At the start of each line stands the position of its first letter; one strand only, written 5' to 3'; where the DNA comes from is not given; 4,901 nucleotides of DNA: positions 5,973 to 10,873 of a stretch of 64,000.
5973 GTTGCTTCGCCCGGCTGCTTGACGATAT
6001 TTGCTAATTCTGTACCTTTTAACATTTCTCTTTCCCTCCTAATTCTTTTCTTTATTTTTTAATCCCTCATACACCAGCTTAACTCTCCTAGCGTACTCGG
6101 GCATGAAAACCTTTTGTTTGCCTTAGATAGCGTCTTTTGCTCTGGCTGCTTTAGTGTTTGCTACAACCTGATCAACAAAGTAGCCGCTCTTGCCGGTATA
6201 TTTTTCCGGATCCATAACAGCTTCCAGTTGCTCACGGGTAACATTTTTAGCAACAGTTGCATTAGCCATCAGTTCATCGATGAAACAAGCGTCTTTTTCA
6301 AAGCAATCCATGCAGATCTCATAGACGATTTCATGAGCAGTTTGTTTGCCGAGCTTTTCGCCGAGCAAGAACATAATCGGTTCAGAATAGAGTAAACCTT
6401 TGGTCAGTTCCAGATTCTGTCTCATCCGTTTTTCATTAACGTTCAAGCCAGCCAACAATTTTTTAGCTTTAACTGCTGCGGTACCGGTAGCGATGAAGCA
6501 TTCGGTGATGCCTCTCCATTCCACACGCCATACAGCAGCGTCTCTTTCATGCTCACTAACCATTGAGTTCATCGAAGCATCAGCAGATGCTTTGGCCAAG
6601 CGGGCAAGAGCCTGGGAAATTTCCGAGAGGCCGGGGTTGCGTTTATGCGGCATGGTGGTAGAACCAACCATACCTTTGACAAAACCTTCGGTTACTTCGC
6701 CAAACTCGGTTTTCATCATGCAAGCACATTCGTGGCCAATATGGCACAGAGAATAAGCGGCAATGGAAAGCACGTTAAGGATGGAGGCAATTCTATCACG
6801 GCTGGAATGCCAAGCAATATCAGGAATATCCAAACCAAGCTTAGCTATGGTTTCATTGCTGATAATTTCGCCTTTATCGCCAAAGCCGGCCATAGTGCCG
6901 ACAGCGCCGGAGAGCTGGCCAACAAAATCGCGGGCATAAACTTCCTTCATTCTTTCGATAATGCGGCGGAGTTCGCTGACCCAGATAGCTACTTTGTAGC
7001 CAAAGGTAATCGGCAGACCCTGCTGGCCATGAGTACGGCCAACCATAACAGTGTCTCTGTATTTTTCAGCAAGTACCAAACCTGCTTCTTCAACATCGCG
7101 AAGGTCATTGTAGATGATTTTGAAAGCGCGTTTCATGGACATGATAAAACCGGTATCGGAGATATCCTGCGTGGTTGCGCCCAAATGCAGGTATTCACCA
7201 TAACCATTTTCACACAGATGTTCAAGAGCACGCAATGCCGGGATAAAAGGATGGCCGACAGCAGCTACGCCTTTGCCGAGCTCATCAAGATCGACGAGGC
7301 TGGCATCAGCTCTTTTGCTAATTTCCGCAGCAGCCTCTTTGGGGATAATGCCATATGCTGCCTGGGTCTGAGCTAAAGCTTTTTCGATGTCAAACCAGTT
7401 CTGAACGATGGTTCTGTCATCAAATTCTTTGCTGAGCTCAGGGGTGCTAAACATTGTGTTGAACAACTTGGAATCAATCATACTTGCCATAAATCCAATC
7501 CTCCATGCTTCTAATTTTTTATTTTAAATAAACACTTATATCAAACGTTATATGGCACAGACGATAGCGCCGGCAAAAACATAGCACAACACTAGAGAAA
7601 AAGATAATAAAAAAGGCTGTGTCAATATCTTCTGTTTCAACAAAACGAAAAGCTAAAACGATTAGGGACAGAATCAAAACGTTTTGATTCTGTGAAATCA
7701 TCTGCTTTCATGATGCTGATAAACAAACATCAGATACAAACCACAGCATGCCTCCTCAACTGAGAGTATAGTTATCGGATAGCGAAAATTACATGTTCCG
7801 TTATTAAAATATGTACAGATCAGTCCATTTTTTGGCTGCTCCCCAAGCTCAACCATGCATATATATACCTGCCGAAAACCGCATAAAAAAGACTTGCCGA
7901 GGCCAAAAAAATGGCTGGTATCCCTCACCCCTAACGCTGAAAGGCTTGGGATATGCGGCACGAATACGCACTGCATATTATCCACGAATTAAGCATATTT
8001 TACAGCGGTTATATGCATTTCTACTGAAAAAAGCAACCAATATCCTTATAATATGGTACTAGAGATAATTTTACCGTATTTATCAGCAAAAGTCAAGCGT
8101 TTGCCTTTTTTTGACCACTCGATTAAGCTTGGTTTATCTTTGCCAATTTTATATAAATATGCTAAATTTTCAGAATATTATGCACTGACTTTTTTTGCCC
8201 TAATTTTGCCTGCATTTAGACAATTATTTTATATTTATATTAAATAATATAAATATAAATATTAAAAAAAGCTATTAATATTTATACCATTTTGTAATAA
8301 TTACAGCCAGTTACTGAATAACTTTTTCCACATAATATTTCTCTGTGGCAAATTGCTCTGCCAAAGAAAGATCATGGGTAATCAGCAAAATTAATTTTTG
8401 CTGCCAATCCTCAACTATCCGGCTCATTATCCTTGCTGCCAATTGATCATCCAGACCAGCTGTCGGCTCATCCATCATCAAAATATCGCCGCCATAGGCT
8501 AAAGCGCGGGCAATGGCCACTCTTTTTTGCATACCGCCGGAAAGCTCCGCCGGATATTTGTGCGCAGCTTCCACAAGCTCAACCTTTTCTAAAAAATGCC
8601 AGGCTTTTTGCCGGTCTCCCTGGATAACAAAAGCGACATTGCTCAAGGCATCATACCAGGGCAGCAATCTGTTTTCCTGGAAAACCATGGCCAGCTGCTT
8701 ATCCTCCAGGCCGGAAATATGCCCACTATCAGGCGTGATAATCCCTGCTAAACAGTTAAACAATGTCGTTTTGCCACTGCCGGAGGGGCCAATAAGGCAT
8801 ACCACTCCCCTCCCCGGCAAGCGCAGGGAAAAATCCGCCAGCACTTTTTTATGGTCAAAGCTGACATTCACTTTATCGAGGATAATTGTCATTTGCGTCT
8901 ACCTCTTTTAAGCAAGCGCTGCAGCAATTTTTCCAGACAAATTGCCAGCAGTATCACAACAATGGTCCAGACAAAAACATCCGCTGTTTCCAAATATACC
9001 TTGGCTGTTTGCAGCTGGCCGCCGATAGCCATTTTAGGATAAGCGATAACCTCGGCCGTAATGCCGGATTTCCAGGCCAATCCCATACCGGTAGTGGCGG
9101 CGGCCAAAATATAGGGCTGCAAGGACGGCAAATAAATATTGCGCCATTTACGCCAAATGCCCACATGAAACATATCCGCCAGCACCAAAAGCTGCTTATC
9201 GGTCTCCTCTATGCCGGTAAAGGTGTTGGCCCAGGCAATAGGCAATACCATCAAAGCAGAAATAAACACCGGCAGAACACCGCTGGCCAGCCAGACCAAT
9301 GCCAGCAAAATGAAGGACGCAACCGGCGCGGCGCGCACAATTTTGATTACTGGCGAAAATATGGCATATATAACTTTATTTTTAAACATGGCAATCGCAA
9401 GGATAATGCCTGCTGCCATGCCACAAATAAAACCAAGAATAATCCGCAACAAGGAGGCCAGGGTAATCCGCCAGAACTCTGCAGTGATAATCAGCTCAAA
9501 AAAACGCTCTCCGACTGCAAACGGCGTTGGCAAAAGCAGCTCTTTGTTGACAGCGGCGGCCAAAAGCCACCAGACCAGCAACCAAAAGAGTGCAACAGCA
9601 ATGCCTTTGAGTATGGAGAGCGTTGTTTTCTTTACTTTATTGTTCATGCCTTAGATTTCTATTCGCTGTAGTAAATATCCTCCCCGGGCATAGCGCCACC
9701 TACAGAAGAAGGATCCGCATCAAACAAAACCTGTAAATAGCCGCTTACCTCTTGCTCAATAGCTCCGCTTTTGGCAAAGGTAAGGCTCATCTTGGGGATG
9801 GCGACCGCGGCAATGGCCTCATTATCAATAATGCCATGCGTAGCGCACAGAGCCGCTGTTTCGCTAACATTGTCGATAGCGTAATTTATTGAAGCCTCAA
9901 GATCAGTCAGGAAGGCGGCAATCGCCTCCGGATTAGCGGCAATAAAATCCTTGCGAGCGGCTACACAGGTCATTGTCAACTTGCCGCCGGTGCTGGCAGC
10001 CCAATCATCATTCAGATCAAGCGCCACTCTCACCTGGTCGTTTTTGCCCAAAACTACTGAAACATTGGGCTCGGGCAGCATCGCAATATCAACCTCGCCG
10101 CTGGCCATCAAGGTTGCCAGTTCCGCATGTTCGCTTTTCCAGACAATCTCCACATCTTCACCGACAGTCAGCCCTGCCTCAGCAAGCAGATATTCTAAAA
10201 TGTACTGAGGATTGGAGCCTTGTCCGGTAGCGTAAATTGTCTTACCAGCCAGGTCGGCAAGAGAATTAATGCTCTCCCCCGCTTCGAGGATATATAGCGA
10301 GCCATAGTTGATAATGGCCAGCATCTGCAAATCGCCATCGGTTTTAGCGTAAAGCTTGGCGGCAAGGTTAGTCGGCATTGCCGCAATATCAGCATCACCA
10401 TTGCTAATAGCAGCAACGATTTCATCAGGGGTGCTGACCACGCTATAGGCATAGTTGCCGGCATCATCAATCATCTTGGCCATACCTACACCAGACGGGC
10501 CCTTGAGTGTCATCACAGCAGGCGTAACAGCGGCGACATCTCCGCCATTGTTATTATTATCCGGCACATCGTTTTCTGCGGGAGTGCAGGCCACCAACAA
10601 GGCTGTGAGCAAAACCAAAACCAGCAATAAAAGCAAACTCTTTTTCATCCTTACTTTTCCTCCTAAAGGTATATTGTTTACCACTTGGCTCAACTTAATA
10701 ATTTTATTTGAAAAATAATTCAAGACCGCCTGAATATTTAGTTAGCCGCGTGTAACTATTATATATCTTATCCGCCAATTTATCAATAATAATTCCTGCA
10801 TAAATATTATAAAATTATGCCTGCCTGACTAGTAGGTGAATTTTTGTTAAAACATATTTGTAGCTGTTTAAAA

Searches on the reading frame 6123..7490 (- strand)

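Call 19: search_protein_families(library=ncbifam, proteins=[window:6123-7490:-], max_evalue=0.00001)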
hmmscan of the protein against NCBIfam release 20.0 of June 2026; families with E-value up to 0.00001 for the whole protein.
window:6123-7490:- (455 aa): 15 families
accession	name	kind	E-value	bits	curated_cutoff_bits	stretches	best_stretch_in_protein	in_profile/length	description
NF052536.2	CoM_syn_XcbD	exception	5.5e-144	480.2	600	1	3-443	3-443/443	3-sulfopropionylcysteine synthase XcbD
NF006500.1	PRK08937.2-4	subfamily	1.8e-140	468.7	626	1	4-447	4-447/448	adenylosuccinate lyase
NF006554.0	PRK09053.1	equivalog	1.1e-113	380.5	595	1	7-449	6-451/453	3-carboxy-cis,cis-muconate cycloisomerase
TIGR00928.1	purB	equivalog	7.1e-88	295.3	326.2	1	14-443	5-436/436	adenylosuccinate lyase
TIGR02426.1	protocat_pcaB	equivalog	2.5e-86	289.7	355.75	1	9-349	1-338/338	3-carboxy-cis,cis-muconate cycloisomerase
NF052556.1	NtrsucLyaStm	equivalog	7.5e-86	288.8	650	1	18-444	26-465/466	nitrosuccinate lyase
NF004631.0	PRK05975.1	equivalog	4.2e-59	200.3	371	1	2-349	3-345/352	3-carboxy-cis,cis-muconate cycloisomerase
NF006764.0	PRK09285.1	equivalog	2e-30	105.6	446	1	96-441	112-454/456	adenylosuccinate lyase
TIGR00838.1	argH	equivalog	1.5e-19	70.4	279.5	1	20-431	20-428/455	argininosuccinate lyase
NF008964.0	PRK12308.1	equivalog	1.5e-11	43.4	657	1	98-403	100-402/624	argininosuccinate lyase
NF008909.0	PRK12273.1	subfamily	1.7e-09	37.1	510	1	105-433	141-463/474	aspartate ammonia-lyase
NF005218.0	PRK06705.1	equivalog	3.7e-09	35.9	883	1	100-300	109-307/502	argininosuccinate lyase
NF002563.0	PRK02186.1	subfamily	1.9e-08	33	625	1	28-410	437-818/890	argininosuccinate lyase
TIGR00979.1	fumC_II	equivalog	6.4e-08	31.8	664.75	1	141-362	172-401/458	class II fumarate hydratase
NF052535.1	CoM_syn_XcbC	exception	4.1e-06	25.8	575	0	100-398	104-399/495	2-phosphosulfolactate phosphatase XcbC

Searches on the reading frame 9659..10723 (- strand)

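Call 66: search_protein_families(library=pfam, proteins=[window:9659-10723:-], max_evalue=1e-10)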
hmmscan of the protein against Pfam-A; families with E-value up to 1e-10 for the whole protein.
window:9659-10723:- (354 aa): 2 families
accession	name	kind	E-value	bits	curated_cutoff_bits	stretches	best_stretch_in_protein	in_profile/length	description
PF12974.12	Phosphonate-bd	-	2.6e-15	56.9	27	1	94-278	34-219/242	ABC transporter, phosphonate, periplasmic substrate-binding protein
PF09084.16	NMT1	-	6.7e-13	49.5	20.5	1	102-285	34-212/216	NMT1/THI5 like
